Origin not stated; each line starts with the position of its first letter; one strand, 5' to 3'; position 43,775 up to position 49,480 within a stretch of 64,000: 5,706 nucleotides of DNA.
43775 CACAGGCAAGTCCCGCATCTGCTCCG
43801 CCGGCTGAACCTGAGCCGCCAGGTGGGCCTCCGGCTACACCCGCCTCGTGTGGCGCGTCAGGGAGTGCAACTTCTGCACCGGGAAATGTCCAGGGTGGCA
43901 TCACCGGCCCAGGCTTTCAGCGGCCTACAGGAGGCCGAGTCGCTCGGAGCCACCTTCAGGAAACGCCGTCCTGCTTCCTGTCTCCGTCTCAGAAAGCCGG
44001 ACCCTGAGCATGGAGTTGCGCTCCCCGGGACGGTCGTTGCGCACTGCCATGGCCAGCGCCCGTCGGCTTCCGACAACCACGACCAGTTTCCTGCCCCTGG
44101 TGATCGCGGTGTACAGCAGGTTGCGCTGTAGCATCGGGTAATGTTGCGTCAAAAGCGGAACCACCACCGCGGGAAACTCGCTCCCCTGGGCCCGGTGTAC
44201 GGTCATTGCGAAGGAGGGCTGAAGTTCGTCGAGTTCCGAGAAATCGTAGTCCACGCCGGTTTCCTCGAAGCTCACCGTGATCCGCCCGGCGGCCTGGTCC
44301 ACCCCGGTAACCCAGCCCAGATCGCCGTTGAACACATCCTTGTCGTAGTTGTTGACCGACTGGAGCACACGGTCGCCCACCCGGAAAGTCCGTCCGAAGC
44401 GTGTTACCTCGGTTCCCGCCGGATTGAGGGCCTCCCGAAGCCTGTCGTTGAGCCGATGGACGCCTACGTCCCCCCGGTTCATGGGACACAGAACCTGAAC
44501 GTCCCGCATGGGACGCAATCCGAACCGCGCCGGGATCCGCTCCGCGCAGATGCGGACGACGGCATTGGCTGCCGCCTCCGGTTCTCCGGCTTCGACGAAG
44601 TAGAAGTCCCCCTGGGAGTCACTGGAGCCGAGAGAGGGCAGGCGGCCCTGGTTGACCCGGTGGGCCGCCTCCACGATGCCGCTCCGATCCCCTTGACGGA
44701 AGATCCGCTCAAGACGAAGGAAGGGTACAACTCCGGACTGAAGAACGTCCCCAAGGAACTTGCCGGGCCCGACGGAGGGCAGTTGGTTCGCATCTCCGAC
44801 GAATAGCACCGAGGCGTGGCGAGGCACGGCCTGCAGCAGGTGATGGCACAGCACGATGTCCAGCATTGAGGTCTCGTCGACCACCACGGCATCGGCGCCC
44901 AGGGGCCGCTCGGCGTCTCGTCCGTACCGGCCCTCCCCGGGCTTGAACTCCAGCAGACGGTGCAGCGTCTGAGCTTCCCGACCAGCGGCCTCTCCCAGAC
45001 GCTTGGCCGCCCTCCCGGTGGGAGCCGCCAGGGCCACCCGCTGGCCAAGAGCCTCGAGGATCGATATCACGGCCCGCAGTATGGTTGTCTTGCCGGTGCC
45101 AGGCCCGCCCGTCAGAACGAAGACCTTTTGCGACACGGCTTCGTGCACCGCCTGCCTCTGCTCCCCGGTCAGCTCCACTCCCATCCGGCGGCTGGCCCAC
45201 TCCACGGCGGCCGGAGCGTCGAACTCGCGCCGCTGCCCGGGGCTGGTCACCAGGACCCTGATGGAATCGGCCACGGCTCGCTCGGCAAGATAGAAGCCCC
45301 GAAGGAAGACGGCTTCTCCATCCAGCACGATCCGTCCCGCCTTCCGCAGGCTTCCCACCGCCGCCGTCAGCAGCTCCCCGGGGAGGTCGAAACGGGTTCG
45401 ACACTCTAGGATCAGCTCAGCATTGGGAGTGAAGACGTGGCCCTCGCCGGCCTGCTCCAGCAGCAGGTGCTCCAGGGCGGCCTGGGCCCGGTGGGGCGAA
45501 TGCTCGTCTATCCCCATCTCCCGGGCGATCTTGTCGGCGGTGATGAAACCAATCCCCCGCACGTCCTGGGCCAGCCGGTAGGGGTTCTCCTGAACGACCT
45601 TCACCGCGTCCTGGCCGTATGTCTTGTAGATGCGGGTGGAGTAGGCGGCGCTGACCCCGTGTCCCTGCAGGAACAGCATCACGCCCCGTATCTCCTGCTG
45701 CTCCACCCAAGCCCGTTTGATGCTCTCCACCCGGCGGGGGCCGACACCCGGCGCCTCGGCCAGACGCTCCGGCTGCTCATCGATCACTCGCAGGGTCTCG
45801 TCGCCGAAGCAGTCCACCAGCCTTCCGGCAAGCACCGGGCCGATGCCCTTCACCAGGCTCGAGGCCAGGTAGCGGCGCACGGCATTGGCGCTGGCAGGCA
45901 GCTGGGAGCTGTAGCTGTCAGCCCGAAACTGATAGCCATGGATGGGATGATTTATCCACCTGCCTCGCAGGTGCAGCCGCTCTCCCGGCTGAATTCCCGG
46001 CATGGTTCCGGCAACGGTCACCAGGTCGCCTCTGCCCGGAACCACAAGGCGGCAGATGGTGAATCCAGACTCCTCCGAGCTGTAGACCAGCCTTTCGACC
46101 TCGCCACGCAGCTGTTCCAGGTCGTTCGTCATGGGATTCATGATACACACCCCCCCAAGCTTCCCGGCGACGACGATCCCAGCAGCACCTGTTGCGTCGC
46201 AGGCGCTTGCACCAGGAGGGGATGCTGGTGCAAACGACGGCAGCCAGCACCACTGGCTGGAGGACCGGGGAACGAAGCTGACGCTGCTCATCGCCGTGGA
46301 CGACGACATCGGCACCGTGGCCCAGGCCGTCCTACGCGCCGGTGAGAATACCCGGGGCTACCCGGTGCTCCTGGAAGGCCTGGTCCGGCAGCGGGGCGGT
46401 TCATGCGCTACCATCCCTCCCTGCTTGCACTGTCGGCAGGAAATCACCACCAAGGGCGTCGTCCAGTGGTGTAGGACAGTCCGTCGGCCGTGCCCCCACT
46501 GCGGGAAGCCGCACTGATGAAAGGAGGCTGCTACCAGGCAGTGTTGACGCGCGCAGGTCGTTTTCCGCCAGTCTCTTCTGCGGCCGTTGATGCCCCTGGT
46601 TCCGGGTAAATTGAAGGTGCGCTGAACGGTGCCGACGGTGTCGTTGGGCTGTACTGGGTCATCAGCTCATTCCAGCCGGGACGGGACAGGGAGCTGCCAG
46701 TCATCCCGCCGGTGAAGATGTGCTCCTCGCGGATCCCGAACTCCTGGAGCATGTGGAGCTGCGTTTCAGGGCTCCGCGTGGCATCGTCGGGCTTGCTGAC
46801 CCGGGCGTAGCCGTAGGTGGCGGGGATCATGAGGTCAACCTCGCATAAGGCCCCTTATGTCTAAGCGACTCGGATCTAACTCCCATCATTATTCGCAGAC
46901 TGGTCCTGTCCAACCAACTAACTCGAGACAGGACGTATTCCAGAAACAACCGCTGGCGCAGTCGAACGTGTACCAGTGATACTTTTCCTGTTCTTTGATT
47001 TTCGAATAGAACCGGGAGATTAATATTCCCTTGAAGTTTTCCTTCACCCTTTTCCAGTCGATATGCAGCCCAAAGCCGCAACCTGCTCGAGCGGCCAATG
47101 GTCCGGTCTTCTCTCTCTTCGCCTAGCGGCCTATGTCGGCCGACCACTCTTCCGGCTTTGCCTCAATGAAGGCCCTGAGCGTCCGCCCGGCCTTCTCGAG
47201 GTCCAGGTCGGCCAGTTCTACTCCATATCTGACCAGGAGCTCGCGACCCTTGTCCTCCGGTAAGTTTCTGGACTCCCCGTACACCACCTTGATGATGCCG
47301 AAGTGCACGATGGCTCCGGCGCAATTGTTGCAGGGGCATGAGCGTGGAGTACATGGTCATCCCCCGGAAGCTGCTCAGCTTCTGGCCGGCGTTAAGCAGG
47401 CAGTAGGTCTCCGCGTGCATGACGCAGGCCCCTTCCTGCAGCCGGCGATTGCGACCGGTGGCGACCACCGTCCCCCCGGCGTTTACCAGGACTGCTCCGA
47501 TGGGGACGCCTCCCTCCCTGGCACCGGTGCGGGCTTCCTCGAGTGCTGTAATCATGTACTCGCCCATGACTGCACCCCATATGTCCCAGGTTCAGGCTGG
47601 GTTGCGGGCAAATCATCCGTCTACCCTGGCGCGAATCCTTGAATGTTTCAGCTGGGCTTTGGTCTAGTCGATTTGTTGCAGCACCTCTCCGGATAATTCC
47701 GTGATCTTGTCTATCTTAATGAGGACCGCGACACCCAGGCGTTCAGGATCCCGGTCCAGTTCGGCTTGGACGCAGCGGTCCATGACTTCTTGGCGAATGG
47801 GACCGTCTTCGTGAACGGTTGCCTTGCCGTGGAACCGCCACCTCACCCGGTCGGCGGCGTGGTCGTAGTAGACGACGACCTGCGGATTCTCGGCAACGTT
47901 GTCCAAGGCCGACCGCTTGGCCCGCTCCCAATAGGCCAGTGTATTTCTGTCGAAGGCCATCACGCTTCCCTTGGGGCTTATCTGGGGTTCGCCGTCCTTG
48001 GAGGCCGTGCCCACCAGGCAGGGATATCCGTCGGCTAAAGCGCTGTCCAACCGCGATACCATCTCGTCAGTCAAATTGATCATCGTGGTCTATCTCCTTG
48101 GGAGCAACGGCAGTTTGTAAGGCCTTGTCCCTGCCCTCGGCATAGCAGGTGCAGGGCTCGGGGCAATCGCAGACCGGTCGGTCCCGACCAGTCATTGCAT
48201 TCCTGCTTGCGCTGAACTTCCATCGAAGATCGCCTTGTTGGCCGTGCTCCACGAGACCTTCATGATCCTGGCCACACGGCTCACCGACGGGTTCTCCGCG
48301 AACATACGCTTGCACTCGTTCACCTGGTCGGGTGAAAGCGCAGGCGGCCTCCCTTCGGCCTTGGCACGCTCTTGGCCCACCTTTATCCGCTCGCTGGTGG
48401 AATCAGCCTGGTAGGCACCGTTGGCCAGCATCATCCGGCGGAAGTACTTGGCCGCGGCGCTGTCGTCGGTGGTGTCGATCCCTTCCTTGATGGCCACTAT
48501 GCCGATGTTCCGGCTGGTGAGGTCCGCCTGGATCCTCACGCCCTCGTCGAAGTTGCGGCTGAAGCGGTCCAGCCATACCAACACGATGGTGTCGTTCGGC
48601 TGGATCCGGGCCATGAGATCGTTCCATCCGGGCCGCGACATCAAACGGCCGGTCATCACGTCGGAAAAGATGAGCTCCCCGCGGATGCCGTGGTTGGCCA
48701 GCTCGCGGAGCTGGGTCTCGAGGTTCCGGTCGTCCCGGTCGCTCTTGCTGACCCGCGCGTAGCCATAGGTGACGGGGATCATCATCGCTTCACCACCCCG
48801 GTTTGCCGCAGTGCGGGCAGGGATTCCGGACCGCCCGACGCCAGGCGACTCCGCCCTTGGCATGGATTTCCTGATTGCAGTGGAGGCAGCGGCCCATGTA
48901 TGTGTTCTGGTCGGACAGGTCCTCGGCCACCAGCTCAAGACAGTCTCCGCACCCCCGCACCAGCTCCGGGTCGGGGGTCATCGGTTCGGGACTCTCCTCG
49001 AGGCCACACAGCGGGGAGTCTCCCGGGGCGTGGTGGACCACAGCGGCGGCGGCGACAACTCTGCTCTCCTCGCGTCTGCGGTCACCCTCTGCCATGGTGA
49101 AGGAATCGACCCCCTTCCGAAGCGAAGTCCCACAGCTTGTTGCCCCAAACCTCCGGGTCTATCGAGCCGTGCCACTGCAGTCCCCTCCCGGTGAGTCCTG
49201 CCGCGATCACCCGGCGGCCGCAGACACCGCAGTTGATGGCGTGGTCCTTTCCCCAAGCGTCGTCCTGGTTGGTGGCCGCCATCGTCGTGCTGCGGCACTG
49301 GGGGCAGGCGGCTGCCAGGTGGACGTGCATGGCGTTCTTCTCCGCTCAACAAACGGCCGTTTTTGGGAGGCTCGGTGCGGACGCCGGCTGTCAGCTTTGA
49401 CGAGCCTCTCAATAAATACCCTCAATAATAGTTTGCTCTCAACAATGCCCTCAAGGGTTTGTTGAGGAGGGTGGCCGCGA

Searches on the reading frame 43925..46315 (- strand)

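Call 11: search_protein_families(library=pfam, proteins=[window:43925-46315:-], max_evalue=0.0001)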
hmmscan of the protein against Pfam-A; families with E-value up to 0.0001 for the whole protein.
window:43925-46315:- (796 aa): 10 families
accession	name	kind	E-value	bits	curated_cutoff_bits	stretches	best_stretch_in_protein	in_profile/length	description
PF13245.12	AAA_19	-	6e-45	153.1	25.1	1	386-517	1-134/134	AAA domain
PF13604.12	AAA_30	-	1.4e-42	146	27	1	382-569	2-184/191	AAA domain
PF14490.11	HHH_RecD2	-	1.2e-38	131.3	27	1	205-295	1-92/92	ATP-dependent RecD2 DNA helicase HHH domain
PF23139.1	OB_YrrC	-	1.3e-22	80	27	1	67-140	2-76/76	ATP-dependent DNA helicase YrrC, OB-fold domain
PF18335.7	SH3_13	-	5.8e-21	74.5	41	1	622-683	1-65/65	ATP-dependent RecD-like DNA helicase SH3 domain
PF13538.12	UvrD_C_2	-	6e-20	71.3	27.4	1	701-748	2-52/52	UvrD-like helicase C-terminal domain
PF01443.25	Viral_helicase1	-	7.9e-10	39.4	21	0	696-748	173-227/228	Viral superfamily 1 RNA helicase core domain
PF14520.12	HHH_5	-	1.5e-07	32.2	27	1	155-203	7-55/57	Helix-hairpin-helix domain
PF13086.12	AAA_11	-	1.9e-07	31.6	27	1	383-437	3-65/257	AAA domain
PF05970.20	PIF1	-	3.3e-05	24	25.9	1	382-489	2-118/223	PIF1-like helicase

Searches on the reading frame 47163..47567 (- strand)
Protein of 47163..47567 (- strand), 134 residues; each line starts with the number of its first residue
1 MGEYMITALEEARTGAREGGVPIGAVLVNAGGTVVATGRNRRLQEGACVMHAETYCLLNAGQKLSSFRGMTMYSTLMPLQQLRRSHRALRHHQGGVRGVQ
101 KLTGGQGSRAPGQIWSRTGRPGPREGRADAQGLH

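Call 6: search_protein_families(library=pfam, proteins=[window:47163-47567:-], max_evalue=0.01)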
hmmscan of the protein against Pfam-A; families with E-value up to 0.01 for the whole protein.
window:47163-47567:- (134 aa): 2 families
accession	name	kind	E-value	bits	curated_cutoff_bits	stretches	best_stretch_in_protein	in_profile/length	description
PF00383.29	dCMP_cyt_deam_1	-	3.6e-12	46.5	25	1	3-78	6-82/102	Cytidine and deoxycytidylate deaminase zinc-binding region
PF14437.12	MafB19-deam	-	1e-08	35.6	27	1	3-78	5-81/142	MafB19-like deaminase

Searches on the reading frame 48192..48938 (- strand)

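Call 6: search_protein_families(library=pfam, proteins=[window:48192-48938:-], max_evalue=0.01)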
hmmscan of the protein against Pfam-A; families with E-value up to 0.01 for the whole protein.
window:48192-48938:- (248 aa): 3 families
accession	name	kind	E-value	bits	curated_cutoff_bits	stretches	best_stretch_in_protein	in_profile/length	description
PF00239.26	Resolvase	-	9e-26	91.2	23.3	1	58-197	2-144/145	Resolvase, N terminal domain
PF02796.21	HTH_7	-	0.00031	21.2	23.8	1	196-232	1-37/45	Helix-turn-helix domain of resolvase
PF13542.12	HTH_Tnp_ISL3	-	0.0056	16.6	27.4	0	216-234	27-44/51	Helix-turn-helix domain of transposase family ISL3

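Call 40: search_protein_families(library=ncbifam, proteins=[window:48192-48938:-], max_evalue=0.01)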
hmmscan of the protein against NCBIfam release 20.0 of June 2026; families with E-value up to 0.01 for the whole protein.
window:48192-48938:- (248 aa): 5 families
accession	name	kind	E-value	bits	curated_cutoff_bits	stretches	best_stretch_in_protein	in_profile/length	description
NF041201.1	recomb_XisF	equivalog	1.6e-16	60.3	375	1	58-198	2-142/465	fdxN element excision recombinase XisF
NF033518.0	transpos_IS607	equivalog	8.3e-06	25.5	110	1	56-148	55-152/187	IS607 family transposase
NF009949.0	PRK13413.1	equivalog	0.00011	22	272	1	58-196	3-142/203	master DNA invertase Mpi family serine-type recombinase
NF047344.1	SCCmet_CcrA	equivalog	0.0013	17.9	700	1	70-193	15-144/442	cassette chromosome recombinase CcrA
NF047343.1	SCCmet_CcrB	equivalog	0.0035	16.1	900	1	91-196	49-155/542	cassette chromosome recombinase CcrB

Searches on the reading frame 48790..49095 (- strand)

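Call 77: search_protein_families(library=pfam, proteins=[window:48790-49095:-], max_evalue=0.01)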
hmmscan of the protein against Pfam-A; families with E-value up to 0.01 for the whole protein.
window:48790-49095:- (101 aa): 1 family
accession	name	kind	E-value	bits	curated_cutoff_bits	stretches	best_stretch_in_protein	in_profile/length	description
PF05876.18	GpA_ATPase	-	0.0047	17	25.6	1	60-98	187-231/247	Phage terminase large subunit gpA, ATPase domain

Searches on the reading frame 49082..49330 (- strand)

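Call 77: search_protein_families(library=pfam, proteins=[window:49082-49330:-], max_evalue=0.01)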
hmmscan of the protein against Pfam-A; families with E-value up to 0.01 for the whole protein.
window:49082-49330:- (82 aa): 1 family
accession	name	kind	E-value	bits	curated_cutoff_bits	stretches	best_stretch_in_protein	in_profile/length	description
PF24029.1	DUF7340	-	0.0054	17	27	0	3-34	3-34/62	Domain of unknown function (DUF7340)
